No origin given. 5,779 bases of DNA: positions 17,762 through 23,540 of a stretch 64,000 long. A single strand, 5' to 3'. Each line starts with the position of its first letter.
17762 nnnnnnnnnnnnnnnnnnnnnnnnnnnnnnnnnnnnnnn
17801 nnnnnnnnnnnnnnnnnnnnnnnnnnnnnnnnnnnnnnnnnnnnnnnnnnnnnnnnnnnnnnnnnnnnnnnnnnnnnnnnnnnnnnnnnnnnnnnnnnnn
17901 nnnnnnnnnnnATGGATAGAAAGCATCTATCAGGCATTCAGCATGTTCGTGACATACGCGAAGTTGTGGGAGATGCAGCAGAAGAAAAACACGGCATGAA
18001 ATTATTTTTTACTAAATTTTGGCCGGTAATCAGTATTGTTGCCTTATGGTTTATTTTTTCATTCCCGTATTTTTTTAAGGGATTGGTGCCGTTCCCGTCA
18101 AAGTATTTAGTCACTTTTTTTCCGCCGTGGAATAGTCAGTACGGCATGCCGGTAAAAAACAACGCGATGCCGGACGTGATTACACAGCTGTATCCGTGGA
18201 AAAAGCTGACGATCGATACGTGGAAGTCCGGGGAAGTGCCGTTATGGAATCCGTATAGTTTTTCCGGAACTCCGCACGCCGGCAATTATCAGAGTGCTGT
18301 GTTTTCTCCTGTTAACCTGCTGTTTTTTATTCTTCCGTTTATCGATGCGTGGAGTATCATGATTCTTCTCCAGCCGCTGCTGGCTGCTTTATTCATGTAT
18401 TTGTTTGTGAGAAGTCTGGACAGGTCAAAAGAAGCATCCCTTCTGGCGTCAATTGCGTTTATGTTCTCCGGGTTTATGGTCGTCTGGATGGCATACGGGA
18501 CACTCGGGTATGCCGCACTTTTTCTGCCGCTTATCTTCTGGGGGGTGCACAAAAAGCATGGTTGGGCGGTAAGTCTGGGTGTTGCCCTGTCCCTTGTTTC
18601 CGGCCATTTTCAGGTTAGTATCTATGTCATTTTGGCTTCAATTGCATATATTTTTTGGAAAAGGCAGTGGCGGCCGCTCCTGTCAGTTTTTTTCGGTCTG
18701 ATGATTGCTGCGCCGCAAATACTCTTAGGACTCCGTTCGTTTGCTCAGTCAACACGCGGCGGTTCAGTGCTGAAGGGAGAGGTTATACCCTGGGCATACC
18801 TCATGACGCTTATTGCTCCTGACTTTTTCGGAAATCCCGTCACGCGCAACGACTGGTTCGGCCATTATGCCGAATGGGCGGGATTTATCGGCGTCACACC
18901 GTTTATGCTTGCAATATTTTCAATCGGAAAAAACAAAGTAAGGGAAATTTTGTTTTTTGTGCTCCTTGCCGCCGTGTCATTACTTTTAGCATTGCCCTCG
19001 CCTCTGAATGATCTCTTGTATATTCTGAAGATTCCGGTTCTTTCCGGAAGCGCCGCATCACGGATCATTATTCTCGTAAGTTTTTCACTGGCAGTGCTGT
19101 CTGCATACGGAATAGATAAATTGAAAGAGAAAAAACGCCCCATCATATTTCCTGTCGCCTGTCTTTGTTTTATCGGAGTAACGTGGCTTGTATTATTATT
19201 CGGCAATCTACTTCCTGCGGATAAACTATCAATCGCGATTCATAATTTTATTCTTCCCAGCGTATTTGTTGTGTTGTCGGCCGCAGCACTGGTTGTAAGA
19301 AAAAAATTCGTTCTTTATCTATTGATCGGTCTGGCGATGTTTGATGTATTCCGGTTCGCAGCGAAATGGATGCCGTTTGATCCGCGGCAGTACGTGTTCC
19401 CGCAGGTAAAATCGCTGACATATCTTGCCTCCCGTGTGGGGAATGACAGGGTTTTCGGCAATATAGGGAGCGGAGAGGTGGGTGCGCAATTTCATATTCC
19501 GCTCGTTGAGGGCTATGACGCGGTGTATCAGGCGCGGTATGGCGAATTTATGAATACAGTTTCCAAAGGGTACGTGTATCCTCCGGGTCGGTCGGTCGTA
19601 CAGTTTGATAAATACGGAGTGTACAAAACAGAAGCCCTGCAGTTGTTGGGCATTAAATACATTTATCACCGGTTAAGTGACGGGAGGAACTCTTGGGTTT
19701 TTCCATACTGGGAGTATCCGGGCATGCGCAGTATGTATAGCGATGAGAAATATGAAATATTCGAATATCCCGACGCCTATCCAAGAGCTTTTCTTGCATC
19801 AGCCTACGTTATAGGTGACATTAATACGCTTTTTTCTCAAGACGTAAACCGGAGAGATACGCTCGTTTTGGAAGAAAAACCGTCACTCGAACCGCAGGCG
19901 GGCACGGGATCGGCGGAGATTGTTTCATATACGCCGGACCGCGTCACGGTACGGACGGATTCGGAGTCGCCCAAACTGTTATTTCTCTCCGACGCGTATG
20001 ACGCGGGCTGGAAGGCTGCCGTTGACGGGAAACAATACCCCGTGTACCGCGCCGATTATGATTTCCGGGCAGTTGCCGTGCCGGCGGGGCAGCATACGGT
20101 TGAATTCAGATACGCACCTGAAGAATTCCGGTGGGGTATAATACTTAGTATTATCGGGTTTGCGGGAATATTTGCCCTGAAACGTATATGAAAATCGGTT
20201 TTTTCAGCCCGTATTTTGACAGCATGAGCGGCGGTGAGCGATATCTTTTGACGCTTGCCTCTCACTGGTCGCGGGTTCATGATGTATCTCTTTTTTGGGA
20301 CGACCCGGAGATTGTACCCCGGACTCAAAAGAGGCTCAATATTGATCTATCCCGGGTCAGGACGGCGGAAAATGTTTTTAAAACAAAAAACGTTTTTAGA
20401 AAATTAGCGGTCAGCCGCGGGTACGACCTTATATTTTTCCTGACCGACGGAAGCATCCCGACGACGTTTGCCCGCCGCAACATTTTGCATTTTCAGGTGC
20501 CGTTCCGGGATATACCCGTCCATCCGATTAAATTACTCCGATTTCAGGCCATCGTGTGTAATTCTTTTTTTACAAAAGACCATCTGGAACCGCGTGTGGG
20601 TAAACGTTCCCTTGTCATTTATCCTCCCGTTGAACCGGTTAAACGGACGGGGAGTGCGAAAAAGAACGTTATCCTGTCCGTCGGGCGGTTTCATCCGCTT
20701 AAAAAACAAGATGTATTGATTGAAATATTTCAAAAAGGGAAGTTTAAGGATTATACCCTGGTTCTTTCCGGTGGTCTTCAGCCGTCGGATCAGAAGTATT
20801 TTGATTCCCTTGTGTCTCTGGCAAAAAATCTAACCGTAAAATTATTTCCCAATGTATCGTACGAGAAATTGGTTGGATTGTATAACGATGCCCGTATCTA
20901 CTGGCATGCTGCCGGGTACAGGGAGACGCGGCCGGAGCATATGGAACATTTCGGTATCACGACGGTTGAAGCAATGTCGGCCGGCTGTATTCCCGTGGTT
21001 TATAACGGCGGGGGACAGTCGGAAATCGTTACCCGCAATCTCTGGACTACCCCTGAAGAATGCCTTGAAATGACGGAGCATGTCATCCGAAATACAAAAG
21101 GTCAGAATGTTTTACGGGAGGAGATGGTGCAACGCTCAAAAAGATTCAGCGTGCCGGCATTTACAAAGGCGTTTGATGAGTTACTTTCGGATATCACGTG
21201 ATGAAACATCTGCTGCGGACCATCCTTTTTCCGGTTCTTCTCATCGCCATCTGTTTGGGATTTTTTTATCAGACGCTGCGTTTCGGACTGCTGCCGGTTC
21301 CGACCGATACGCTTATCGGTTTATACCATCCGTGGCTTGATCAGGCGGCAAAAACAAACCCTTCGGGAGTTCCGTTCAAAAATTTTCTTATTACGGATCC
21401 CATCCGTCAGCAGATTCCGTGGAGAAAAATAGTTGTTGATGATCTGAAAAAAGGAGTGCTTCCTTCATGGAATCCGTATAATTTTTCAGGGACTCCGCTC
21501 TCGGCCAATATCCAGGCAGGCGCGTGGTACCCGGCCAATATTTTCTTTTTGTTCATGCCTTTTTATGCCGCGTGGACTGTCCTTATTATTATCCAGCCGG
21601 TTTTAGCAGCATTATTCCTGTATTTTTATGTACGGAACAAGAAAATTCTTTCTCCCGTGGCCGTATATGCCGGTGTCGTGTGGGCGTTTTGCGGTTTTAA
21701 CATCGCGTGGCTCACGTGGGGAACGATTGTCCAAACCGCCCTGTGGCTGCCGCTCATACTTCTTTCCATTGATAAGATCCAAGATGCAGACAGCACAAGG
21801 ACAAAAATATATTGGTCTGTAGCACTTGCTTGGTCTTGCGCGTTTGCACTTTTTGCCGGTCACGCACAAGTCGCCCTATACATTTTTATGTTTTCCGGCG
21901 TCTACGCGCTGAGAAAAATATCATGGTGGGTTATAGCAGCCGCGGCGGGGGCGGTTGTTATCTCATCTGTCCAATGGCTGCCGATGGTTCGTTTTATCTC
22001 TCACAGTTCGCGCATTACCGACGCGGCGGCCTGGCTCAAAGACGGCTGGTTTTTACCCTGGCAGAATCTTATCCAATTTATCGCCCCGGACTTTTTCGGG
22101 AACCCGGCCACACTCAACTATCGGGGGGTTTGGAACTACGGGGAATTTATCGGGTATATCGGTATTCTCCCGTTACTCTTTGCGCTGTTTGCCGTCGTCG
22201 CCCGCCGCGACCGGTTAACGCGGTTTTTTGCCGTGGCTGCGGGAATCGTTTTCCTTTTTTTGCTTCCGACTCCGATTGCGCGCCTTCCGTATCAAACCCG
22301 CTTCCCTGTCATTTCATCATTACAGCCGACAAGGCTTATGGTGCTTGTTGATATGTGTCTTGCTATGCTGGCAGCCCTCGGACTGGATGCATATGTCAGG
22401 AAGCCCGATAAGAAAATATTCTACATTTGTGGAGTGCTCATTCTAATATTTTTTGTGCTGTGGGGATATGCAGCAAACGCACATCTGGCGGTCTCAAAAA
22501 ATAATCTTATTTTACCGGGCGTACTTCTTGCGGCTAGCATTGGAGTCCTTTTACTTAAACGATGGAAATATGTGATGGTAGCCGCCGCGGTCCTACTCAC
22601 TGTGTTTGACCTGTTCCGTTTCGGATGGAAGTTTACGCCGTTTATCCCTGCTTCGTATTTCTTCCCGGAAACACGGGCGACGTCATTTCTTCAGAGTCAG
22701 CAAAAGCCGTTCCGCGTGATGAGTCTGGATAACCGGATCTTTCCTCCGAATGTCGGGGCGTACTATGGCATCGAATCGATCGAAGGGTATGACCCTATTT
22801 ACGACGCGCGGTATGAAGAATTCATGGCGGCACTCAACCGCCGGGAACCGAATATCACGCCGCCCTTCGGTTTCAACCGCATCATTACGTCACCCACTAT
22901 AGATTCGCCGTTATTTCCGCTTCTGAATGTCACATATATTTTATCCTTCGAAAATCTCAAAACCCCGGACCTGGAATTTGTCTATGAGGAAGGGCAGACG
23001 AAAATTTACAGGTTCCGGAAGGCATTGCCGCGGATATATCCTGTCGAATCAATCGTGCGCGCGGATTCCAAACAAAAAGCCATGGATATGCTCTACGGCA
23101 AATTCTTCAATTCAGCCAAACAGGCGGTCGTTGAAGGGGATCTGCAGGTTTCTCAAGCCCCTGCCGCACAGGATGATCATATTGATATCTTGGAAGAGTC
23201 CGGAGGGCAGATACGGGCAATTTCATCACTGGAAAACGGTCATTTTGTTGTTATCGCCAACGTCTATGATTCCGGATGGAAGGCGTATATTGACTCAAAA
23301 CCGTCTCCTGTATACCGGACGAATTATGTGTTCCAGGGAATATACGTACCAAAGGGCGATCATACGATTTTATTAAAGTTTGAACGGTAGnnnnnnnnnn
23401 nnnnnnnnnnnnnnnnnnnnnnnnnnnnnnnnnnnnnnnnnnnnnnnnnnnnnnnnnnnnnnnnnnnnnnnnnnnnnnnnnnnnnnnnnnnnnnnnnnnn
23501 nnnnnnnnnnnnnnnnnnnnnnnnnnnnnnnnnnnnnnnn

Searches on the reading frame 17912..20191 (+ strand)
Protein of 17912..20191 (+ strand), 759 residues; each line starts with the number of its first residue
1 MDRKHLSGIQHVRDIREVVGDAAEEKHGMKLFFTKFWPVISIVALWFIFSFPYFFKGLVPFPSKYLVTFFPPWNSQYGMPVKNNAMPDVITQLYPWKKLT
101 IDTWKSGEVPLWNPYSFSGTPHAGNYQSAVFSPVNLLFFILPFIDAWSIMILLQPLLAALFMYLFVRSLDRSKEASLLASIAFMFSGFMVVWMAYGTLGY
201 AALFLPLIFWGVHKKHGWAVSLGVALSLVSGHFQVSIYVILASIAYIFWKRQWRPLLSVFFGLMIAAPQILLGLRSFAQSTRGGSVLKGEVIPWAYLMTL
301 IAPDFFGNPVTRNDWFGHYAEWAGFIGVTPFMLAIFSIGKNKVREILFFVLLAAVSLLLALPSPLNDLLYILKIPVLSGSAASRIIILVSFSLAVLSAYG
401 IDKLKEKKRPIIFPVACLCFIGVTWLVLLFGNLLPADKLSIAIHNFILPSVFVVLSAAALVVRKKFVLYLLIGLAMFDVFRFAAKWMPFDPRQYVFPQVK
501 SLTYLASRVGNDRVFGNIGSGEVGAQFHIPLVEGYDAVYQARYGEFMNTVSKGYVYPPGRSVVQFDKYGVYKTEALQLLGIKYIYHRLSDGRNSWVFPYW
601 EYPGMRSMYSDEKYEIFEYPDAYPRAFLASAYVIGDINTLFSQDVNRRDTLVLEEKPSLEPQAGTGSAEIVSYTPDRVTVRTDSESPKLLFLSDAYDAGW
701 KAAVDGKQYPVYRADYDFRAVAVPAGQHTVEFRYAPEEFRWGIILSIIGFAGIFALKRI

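Call 21: search_protein_families(library=pfam, proteins=[window:17912-20191:+], max_evalue=0.00001)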
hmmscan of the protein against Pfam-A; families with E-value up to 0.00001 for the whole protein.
window:17912-20191:+ (759 aa): 1 family
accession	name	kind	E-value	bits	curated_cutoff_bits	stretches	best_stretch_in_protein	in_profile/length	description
PF09586.16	YfhO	-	3.3e-21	75.8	28.5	2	669-746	757-835/835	Bacterial membrane protein YfhO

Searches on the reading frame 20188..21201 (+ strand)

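Call 21: search_protein_families(library=pfam, proteins=[window:20188-21201:+], max_evalue=0.00001)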
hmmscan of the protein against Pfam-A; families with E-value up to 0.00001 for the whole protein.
window:20188-21201:+ (337 aa): 2 families
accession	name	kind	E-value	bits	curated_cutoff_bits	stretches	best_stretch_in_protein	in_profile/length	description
PF00534.26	Glycos_transf_1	-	1e-21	77.6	26.4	1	157-285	13-135/172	Glycosyl transferases group 1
PF13692.12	Glyco_trans_1_4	-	7.8e-11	42.9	27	1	160-300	2-137/142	Glycosyl transferases group 1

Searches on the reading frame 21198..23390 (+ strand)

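Call 22: search_protein_families(library=pfam, proteins=[window:21198-23390:+], max_evalue=0.00001)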
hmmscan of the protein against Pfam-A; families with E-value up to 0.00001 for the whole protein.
window:21198-23390:+ (730 aa): 1 family
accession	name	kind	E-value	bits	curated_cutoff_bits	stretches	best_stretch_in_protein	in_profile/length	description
PF09586.16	YfhO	-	2.7e-22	79.4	28.5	1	115-622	81-600/835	Bacterial membrane protein YfhO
